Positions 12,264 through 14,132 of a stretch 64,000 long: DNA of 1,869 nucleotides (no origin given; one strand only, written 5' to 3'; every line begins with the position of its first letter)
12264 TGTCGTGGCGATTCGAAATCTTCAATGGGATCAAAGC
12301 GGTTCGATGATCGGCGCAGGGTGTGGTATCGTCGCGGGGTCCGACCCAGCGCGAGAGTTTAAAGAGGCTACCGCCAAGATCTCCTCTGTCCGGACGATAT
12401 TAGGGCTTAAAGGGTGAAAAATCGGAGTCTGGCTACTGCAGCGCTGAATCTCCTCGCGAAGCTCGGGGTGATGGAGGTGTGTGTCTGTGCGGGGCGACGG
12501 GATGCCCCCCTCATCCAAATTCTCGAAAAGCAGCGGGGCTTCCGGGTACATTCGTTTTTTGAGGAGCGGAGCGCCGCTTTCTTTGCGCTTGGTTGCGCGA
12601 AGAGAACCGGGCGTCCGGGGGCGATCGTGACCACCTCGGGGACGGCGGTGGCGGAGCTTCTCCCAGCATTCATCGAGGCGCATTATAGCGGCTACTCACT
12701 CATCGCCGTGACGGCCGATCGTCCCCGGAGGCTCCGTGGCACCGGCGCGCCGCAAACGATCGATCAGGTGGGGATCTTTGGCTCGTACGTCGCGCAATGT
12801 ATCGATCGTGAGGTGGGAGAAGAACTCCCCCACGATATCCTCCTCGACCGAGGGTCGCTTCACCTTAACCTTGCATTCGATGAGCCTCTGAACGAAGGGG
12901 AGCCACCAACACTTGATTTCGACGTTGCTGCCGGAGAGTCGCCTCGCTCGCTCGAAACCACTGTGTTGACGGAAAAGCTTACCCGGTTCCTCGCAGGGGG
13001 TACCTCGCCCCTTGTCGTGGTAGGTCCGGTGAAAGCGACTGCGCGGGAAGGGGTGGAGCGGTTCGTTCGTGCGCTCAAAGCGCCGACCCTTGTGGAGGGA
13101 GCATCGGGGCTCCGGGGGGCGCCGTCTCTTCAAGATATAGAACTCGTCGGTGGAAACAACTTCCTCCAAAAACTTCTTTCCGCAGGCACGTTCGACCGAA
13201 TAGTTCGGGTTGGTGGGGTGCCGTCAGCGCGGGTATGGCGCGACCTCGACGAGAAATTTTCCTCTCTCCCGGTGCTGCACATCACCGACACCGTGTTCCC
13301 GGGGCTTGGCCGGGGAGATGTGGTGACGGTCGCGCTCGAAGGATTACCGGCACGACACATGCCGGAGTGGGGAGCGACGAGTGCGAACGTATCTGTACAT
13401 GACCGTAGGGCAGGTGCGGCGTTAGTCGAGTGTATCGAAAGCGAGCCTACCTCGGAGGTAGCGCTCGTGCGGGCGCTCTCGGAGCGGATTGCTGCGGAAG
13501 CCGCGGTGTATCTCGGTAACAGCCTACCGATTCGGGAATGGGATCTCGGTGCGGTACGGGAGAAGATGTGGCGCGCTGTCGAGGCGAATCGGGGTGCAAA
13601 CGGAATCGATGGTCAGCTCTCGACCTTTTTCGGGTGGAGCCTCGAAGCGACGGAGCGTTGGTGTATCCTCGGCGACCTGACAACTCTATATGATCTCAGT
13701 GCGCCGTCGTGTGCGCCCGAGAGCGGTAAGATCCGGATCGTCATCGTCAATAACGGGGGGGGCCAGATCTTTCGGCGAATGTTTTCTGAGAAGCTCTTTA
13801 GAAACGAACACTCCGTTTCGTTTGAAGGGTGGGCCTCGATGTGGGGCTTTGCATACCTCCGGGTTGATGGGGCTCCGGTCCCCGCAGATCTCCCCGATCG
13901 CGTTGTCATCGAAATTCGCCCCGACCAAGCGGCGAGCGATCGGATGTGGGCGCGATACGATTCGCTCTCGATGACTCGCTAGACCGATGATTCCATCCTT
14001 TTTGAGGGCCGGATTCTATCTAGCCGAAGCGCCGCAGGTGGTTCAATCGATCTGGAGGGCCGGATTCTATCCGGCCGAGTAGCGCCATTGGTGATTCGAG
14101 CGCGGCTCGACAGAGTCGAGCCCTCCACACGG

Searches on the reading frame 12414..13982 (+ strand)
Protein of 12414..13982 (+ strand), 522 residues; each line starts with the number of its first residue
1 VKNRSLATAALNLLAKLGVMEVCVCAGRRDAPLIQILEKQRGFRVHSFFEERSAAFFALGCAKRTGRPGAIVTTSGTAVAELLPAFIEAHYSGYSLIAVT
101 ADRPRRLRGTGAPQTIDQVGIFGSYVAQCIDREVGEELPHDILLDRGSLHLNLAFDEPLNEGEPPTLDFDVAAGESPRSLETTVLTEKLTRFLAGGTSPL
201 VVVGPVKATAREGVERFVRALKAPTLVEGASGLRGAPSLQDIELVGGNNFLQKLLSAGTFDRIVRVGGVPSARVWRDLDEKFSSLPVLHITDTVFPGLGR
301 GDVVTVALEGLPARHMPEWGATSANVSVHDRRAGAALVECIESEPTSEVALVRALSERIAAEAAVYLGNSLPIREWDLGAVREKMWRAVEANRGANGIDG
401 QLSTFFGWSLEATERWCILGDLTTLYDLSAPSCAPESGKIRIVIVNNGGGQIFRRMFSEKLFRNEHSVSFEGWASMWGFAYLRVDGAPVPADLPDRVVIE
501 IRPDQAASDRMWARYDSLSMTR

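Call 4: search_protein_families(library=pfam, proteins=[window:12414-13982:+], max_evalue=0.01)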
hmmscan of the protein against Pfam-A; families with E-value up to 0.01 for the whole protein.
window:12414-13982:+ (522 aa): 1 family
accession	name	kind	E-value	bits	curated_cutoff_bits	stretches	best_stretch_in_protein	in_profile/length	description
PF02776.23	TPP_enzyme_N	-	2.2e-23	82.7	26.8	1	6-120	3-118/119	Thiamine pyrophosphate enzyme, N-terminal TPP binding domain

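Call 7: search_protein_families(library=ncbifam, proteins=[window:12414-13982:+], max_evalue=0.01)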
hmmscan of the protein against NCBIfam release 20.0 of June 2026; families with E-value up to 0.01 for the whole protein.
window:12414-13982:+ (522 aa): 34 families (the best 25 are shown)
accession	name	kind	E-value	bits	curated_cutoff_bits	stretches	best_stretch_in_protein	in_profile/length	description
TIGR00173.1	menD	equivalog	3.5e-85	286.8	244.2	1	7-410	3-434/435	2-succinyl-5-enolpyruvyl-6-hydroxy-3-cyclohexene-1-carboxylic-acid synthase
NF006016.1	PRK08155.1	equivalog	1.9e-09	36.5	870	1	8-121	7-120/554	acetolactate synthase large subunit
NF004516.0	PRK05858.1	equivalog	1.9e-08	33.3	587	1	18-231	25-246/548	acetolactate synthase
TIGR00118.1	acolac_lg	equivalog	4.7e-08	32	538.35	1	50-140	46-136/557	biosynthetic-type acetolactate synthase large subunit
NF006378.0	PRK08617.1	equivalog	1.2e-07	30.5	510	1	7-124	11-127/556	acetolactate synthase AlsS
NF004919.0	PRK06276.1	equivalog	2.4e-07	29.4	866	1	50-139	46-135/582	acetolactate synthase large subunit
NF005039.0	PRK06456.1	equivalog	5e-07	28.6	868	1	48-139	49-140/572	acetolactate synthase large subunit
TIGR02418.1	acolac_catab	equivalog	7.7e-07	27.9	551.1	1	16-125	11-119/539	acetolactate synthase AlsS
NF005860.0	PRK07789.1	equivalog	1.5e-06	26.9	881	1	11-121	41-151/615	acetolactate synthase large subunit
NF035927.1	TPP_ScyA_rel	subfamily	1.7e-06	26.9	1000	1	5-115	1-110/551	ScyA-related TPP-binding enzyme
NF006581.0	PRK09107.1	equivalog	3.9e-06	25.5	974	1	14-122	21-129/595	acetolactate synthase 3 large subunit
NF006524.0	PRK08978.1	equivalog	5.8e-06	24.9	738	1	50-121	46-117/548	acetolactate synthase 2 catalytic subunit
NF006129.0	PRK08273.1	equivalog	1.5e-05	23.4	724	1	16-126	15-126/598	thiamine pyrophosphate-requiring protein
NF004772.0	PRK06112.1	subfamily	2.6e-05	22.8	673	1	12-125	19-132/578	acetolactate synthase catalytic subunit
NF006122.0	PRK08266.1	subfamily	3e-05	22.7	571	1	8-111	8-112/543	hypothetical protein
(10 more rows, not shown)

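Call 9: find_related_loci(query=window:12414-13982:+, collection=genome_contigs, flank=10000)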
Query window:12414-13982:+ (522 aa) in genome_contigs; peptide patterns used: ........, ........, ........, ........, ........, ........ (x = any residue, [..] = any of these).
68 stretches matched a pattern; 2 encode a relative of the query (tblastn E <= 1e-3); 2 distinct loci.
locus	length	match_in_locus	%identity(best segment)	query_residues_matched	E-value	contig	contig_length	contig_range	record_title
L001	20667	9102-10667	75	1-522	0e+0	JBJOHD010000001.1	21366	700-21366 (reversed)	MAG: Pseudomonadota bacterium isolate sharkriverslough_2019_sw_WHONDRS-S19S_0042_B_bin.30 scaffold_1048238, whole genome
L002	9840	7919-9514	46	7-522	8e-127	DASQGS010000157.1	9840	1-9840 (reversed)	MAG TPA_asm: Thermoanaerobaculia bacterium isolate SMAG_U11813 k141_739686, whole genome shotgun sequence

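Call 21: find_related_loci(query=A1, collection=metagenome_contigs, flank=10000)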
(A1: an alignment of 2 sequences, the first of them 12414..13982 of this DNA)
Query A1 (522 aa) in metagenome_contigs; peptide patterns used: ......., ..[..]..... (x = any residue, [..] = any of these).
338 stretches matched a pattern; 2 encode a relative of the query (tblastn E <= 1e-3); 2 distinct loci.
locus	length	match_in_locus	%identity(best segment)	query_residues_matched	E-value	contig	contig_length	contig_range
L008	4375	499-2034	47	18-518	3e-140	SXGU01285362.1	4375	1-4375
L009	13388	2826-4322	40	18-516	1e-94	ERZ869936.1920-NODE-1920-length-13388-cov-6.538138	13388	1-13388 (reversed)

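Call 22: search_protein_families(library=pfam, proteins=[L001:11050-11676:+, L001:11718-12449:+, L001:7156-7530:+, L001:7571-7933:+], max_evalue=0.01)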
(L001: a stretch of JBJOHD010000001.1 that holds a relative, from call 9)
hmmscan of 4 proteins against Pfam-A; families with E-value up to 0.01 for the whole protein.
L001:11050-11676:+ (208 aa): 0 families

L001:11718-12449:+ (243 aa): 6 families
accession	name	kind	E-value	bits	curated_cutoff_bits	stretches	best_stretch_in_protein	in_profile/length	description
PF07866.17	DUF1653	-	1.9e-12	47.8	23.5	1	25-83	2-61/62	Protein of unknown function (DUF1653)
PF13508.13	Acetyltransf_7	-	3.6e-07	30.9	27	1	139-208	12-82/84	Acetyltransferase (GNAT) domain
PF00583.31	Acetyltransf_1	-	1.4e-06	29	20.7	1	135-208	38-116/116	Acetyltransferase (GNAT) family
PF13673.13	Acetyltransf_10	-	0.00035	21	23.6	1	138-214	39-113/128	Acetyltransferase (GNAT) domain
PF13527.13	Acetyltransf_9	-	0.0018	18.7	25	1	155-208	73-124/127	Acetyltransferase (GNAT) domain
PF14542.12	Acetyltransf_CG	-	0.0096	16.5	30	0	155-187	25-57/80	GCN5-related N-acetyl-transferase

L001:7156-7530:+ (124 aa): 1 family
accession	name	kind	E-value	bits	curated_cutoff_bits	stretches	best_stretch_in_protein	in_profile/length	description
PF13620.12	CarboxypepD_reg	-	0.0014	19.4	32.3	1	55-95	13-54/82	Carboxypeptidase regulatory-like domain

L001:7571-7933:+ (120 aa): 1 family
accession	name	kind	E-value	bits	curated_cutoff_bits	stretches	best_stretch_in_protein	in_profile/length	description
PF13620.12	CarboxypepD_reg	-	3.5e-05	24.5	32.3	1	53-100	12-62/82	Carboxypeptidase regulatory-like domain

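Call 32: find_homologous_proteins(query=window:12414-13982:+, max_evalue=1e-100)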
Query window:12414-13982:+ (522 aa): 1776 proteins with E <= 1e-100 among 8000 candidates; the best 120 are listed.
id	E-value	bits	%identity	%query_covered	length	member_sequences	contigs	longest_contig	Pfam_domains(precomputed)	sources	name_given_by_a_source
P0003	0.0e+0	1171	100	100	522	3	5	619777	PF02776.24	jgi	jgi:2-succinyl-5-enolpyruvyl-6-hydroxy-3-cyclohexene-1-carboxylate synthase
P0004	9.4e-234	795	69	99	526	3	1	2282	PF02776.24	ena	-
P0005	5.1e-232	789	69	99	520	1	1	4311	PF02776.24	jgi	-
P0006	5.0e-226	769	68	100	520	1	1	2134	PF02776.24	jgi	-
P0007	1.4e-216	738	74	85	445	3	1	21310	-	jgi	jgi:2-succinyl-5-enolpyruvyl-6-hydroxy-3-cyclohexene-1-carboxylate synthase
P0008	4.6e-207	707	64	99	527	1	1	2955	PF02776.24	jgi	-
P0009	1.4e-200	685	62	99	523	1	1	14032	PF02776.24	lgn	-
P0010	8.6e-200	683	63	99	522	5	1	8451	PF02776.24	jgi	jgi:2-succinyl-5-enolpyruvyl-6-hydroxy-3-cyclohexene-1-carboxylate synthase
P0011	1.7e-142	494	47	97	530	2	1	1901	PF02776.24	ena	-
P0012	3.3e-139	483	47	98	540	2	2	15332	PF02776.24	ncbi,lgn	-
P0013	8.9e-139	481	47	97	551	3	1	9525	PF02776.24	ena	-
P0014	4.6e-138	479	49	96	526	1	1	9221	PF02776.24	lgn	-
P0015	1.8e-137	477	47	99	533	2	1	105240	PF02776.24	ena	-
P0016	2.1e-135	470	49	99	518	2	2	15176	PF02776.24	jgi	-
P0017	2.5e-135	470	45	98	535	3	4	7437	PF02776.24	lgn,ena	-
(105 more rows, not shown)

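Call 34: find_encoding_contigs(protein=P0009, flank=10000, max_places=3)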
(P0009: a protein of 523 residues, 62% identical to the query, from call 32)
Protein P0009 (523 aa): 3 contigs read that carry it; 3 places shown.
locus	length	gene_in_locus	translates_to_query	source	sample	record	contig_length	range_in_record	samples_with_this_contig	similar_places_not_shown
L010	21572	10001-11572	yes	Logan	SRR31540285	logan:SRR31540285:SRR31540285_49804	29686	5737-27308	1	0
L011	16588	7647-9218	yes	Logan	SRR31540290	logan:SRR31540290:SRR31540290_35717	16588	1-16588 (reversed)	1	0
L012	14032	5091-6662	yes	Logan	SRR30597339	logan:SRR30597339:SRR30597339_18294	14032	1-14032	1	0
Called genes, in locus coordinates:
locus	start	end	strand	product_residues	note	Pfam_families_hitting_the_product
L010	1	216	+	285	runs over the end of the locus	-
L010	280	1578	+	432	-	PF02790:COX2_TM, PF00116:COX2, PF00034:Cytochrom_C, PF13442:Cytochrome_CBB3 (faint), PF00034:Cytochrom_C (weak)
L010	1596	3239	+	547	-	PF00115:COX1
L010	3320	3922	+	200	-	PF00510:COX3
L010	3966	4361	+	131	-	PF03626:COX4_pro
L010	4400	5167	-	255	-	PF05575:V_cholerae_RfbT (weak), PF05050:Methyltransf_21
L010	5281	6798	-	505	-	PF00587:tRNA-synt_2b, PF03129:HGTP_anticodon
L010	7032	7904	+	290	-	-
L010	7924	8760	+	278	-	PF12697:Abhydrolase_6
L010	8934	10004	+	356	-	PF00425:Chorismate_bind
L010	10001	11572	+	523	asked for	PF02776:TPP_enzyme_N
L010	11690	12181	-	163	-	-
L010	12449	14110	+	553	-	PF01391:Collagen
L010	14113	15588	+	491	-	-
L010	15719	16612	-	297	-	PF05697:Trigger_N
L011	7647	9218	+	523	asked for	PF02776:TPP_enzyme_N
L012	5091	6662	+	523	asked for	PF02776:TPP_enzyme_N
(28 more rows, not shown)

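Call 35: find_encoding_contigs(protein=P0010, flank=10000, max_places=3)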
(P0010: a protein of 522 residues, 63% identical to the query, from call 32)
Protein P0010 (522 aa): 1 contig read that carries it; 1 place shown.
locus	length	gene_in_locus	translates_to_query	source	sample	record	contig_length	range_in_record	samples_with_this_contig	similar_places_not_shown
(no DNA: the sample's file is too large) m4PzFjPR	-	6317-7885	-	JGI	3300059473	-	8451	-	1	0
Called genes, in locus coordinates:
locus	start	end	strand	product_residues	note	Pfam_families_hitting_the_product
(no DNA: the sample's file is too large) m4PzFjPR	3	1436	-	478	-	?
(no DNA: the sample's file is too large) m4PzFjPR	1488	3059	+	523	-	PF00245:Alk_phosphatase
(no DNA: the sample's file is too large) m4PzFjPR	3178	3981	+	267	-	-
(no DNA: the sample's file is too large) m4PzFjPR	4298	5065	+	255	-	PF12697:Abhydrolase_6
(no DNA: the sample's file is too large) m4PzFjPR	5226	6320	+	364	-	PF00425:Chorismate_bind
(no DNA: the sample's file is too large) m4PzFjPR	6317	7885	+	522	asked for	PF02776:TPP_enzyme_N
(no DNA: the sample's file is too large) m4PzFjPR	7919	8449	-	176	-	?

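Call 36: find_encoding_contigs(protein=P0005, flank=10000, max_places=3)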
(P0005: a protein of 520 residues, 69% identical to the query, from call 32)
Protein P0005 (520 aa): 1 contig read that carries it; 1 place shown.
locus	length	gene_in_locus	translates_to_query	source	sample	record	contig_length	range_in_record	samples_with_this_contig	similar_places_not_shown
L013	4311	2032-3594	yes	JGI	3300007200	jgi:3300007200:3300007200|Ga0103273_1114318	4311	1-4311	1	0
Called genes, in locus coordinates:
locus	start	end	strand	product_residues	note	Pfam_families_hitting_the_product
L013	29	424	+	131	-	-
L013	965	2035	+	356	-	PF00425:Chorismate_bind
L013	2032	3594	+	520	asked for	PF02776:TPP_enzyme_N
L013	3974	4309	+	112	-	?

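Call 66: find_encoding_contigs(protein=P0008, flank=5000, max_places=2)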
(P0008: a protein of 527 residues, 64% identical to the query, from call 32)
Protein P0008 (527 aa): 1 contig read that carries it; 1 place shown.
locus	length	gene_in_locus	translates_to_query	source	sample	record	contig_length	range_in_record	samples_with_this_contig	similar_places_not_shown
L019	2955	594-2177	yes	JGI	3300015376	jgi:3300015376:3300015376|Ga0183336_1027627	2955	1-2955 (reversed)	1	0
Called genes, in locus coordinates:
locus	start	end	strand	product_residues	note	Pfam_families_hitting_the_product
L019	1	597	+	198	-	?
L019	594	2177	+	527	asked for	PF02776:TPP_enzyme_N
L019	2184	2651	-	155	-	-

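Call 67: find_encoding_contigs(protein=P0004, flank=5000, max_places=2)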
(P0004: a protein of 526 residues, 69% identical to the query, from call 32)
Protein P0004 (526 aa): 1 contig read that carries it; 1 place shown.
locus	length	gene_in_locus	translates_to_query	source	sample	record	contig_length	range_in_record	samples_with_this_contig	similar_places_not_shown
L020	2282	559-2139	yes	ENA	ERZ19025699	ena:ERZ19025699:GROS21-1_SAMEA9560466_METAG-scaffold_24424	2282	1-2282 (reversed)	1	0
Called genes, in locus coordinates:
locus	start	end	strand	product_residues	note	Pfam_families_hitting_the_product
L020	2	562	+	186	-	?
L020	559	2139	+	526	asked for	PF02776:TPP_enzyme_N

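Call 89: search_protein_families(library=phrogs, proteins=[L001:11050-11676:+], max_evalue=0.01)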
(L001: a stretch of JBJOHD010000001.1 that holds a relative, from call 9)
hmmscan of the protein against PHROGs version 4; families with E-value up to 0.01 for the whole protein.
L001:11050-11676:+ (208 aa): 0 families
